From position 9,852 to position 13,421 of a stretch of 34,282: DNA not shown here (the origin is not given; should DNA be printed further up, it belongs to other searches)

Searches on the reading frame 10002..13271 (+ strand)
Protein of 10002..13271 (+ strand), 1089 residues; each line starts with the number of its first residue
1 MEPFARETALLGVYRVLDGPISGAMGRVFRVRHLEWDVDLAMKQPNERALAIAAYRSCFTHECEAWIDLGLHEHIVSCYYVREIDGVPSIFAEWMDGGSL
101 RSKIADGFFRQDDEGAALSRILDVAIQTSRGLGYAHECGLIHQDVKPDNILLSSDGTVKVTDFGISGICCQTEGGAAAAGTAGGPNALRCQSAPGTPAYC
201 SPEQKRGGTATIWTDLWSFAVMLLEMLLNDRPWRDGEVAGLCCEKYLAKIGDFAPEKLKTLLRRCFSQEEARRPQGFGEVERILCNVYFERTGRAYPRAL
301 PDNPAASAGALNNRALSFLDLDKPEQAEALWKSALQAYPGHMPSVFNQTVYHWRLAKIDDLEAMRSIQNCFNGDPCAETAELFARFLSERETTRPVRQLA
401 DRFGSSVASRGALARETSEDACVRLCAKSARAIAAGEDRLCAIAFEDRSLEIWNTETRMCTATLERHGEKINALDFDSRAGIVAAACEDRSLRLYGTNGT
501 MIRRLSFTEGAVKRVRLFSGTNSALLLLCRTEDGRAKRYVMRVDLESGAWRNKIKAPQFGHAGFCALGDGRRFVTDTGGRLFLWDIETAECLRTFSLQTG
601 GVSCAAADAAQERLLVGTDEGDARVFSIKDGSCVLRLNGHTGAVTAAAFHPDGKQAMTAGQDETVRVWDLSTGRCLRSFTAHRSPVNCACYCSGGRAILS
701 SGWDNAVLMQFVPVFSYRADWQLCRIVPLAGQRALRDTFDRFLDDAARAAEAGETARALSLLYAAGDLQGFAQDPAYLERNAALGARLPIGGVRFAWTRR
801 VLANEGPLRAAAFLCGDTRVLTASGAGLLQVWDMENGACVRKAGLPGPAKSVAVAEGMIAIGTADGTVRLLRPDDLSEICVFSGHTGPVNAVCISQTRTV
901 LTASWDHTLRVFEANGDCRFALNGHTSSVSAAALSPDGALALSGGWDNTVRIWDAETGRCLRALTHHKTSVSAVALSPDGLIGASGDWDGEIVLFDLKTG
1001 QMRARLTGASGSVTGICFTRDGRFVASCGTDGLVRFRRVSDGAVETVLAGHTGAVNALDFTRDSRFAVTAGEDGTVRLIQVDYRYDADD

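Call 4: search_protein_families(library=pfam, proteins=[window:10002-13271:+], max_evalue=0.01)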
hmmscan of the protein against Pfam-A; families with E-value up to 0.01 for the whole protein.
window:10002-13271:+ (1089 aa): 52 families (the best 25 are shown)
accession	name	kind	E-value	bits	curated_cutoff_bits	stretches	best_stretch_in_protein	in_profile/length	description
PF25173.1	Beta-prop_WDR3_1st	-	5.2e-83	277.7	154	4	917-1079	20-182/184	WDR3 first beta-propeller domain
PF00400.38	WD40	-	1.5e-70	231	27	8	917-954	2-39/39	WD domain, G-beta repeat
PF25174.1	Beta-prop_THOC3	-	2.5e-65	220.6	305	4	900-1081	17-200/272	THOC3 beta-propeller domain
PF24814.1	WD40_Prp19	-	2.1e-58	198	320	4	857-1035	20-202/281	Prp19 WD40 domain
PF24817.1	WD40_WDHD1_1st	-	1.5e-53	182.3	109.9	4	818-967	18-169/291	WDHD1 first WD40 domain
PF25175.1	Beta-prop_WDR5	-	4.8e-49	167.6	250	3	864-1002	30-170/296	WDR5 beta-propeller domain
PF24807.1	WD40_CDC20-Fz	-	6.9e-49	167.1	200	3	575-702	69-196/292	CDC20/Fizzy WD40 domain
PF23414.1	Beta-prop_EML_2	-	3.5e-48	164.7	90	5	933-1076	5-148/266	Echinoderm microtubule-associated protein second beta-propeller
PF25172.1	Beta-prop_WDR3_2nd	-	4e-46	158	140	3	855-995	144-286/293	WDR3 second beta-propeller domain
PF25171.1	Beta-prop_WDR36-Utp21_1st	-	2.6e-39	135.7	80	3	574-708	125-261/266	WDR36/Utp21 first beta-propeller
PF25168.1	Beta-prop_WDR36-Utp21_2nd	-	1e-38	133.9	84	3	578-686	178-285/335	WDR36/Utp21 second beta-propeller domain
PF25391.1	WD40_Gbeta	-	2.4e-38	132.4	150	4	799-989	137-333/340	G protein beta WD-40 repeat protein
PF24805.1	EIF3I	-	1.2e-31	110.5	200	3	882-980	6-105/324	EIF3I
PF00069.31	Pkinase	-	2.2e-31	109.6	31.7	1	22-280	9-254/263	Protein kinase domain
PF24796.1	WDR55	-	7.3e-31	107.7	200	3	921-1079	48-206/296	WDR55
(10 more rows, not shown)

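Call 7: search_protein_families(library=padloc, proteins=[window:10002-13271:+], max_evalue=0.01)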
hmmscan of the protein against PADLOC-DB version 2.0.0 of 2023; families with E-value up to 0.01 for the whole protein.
window:10002-13271:+ (1089 aa): 33 families (the best 25 are shown)
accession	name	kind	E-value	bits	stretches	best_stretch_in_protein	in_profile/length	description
PDLC04138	mad6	-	3.2e-44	149.9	1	22-305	61-330/659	mads_6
PDLC04042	PD-T4-6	-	4.2e-34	116.5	1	14-286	11-271/292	-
PDLC04053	PD-T4-6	-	1.6e-31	108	1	9-292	6-276/311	-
PDLC02919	HEAT-ARM_XIII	-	1.1e-30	103.9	3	567-707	96-232/1972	-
PDLC04060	PD-T4-6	-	6.7e-30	102.4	1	7-234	3-210/486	-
PDLC04043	PD-T4-6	-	2.8e-27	93.9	1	8-241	11-225/452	-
PDLC04061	PD-T4-6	-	7.2e-27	93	1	11-269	15-265/510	-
PDLC04057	PD-T4-6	-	7.5e-27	92.4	1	16-282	12-265/443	-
PDLC04047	PD-T4-6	-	1.6e-26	91.2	1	7-250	5-229/327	-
PDLC04039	PD-T4-6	-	4.5e-25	86.6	1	5-280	7-268/458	-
PDLC01088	C3a189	-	8.6e-25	85.4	1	22-274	7-249/840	kinase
PDLC04048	PD-T4-6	-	1.1e-24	85.5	1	12-239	10-217/354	-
PDLC04054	PD-T4-6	-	1.4e-22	78.6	1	5-284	4-270/347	-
PDLC04050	PD-T4-6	-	6.4e-21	72.8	1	10-245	61-278/480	-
PDLC04040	PD-T4-6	-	8.3e-21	72.3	1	86-235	76-207/547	-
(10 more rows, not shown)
